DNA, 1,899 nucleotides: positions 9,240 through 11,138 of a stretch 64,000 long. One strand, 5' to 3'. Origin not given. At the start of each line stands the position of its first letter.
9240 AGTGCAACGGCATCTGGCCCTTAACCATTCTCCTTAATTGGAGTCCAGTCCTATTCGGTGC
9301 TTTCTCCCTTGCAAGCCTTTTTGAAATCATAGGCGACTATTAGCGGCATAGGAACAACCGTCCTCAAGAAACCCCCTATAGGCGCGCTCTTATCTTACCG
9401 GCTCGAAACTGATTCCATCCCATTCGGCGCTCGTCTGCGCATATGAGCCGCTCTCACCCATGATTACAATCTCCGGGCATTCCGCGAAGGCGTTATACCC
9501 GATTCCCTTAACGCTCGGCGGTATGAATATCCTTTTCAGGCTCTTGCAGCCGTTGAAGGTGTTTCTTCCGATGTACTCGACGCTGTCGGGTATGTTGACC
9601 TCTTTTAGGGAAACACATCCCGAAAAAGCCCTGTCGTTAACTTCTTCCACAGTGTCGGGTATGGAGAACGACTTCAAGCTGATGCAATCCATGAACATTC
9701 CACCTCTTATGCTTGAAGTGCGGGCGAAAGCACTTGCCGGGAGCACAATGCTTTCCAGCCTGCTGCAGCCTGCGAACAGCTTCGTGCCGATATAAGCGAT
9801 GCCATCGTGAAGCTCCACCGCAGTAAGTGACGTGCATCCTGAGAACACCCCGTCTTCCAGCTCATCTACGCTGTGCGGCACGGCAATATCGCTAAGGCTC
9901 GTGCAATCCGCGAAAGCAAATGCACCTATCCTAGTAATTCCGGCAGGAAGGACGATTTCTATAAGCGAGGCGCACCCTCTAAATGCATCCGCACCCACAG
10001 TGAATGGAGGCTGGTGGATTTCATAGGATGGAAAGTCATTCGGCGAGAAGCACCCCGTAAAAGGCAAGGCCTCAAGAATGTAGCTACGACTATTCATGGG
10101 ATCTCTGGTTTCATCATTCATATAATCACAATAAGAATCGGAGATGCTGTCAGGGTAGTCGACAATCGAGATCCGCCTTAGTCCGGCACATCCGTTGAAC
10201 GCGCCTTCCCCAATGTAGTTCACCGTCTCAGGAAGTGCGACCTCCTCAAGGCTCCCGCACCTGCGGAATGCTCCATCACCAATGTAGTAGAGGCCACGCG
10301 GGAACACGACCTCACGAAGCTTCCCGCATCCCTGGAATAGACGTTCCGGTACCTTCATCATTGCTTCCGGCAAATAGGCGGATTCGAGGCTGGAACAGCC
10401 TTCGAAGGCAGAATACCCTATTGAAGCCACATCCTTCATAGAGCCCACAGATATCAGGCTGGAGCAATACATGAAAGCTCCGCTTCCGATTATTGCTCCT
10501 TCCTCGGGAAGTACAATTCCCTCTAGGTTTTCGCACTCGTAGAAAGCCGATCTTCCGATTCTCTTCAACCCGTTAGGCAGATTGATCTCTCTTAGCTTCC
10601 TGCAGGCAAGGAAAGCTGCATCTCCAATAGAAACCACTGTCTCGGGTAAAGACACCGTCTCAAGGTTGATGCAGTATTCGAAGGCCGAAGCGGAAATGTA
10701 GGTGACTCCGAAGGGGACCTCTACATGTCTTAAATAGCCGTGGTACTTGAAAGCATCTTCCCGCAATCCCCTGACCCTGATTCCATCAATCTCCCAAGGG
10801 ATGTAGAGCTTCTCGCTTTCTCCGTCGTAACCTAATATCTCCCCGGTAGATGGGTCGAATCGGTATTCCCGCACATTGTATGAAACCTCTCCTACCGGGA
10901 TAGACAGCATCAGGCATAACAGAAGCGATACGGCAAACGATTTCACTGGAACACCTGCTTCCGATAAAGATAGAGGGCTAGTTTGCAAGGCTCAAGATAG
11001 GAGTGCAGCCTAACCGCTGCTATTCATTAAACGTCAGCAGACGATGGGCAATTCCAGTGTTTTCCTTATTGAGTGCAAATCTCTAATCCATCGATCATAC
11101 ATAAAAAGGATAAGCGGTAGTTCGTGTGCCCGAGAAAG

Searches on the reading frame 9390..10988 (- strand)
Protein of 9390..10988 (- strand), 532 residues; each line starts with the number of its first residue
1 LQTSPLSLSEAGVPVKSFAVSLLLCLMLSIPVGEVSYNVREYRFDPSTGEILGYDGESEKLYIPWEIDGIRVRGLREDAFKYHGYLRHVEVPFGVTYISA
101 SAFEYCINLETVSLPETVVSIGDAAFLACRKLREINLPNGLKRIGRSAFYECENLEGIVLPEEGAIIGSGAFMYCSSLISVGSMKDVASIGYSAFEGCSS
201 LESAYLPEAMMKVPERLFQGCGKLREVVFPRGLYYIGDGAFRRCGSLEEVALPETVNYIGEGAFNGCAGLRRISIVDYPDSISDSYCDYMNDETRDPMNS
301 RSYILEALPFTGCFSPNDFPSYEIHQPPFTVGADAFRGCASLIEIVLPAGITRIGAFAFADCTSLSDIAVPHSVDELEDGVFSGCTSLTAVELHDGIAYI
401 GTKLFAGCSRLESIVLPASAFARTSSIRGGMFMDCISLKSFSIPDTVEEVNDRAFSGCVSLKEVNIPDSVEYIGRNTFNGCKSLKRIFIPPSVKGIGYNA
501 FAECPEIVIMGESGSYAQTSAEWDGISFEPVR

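Call 45: search_protein_families(library=ncbifam, proteins=[window:9390-10988:-])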
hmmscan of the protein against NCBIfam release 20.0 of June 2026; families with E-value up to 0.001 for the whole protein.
window:9390-10988:- (532 aa): 3 families
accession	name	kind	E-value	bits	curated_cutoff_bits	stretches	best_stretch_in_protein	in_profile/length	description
NF047961.1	adhesin_HupY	equivalog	1.3e-31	109.6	1250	3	86-220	188-320/978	leucine-rich repeat adhesin HupY/LrrG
NF045861.1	glide_Gli349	exception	4e-14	50.3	1750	1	74-128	2690-2743/3169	gliding machinery surface structure protein Gli349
TIGR02167.2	Liste_lipo_26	repeat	1.6e-05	24.5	30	0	381-390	1-10/26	PARCEL repeat-containing surface protein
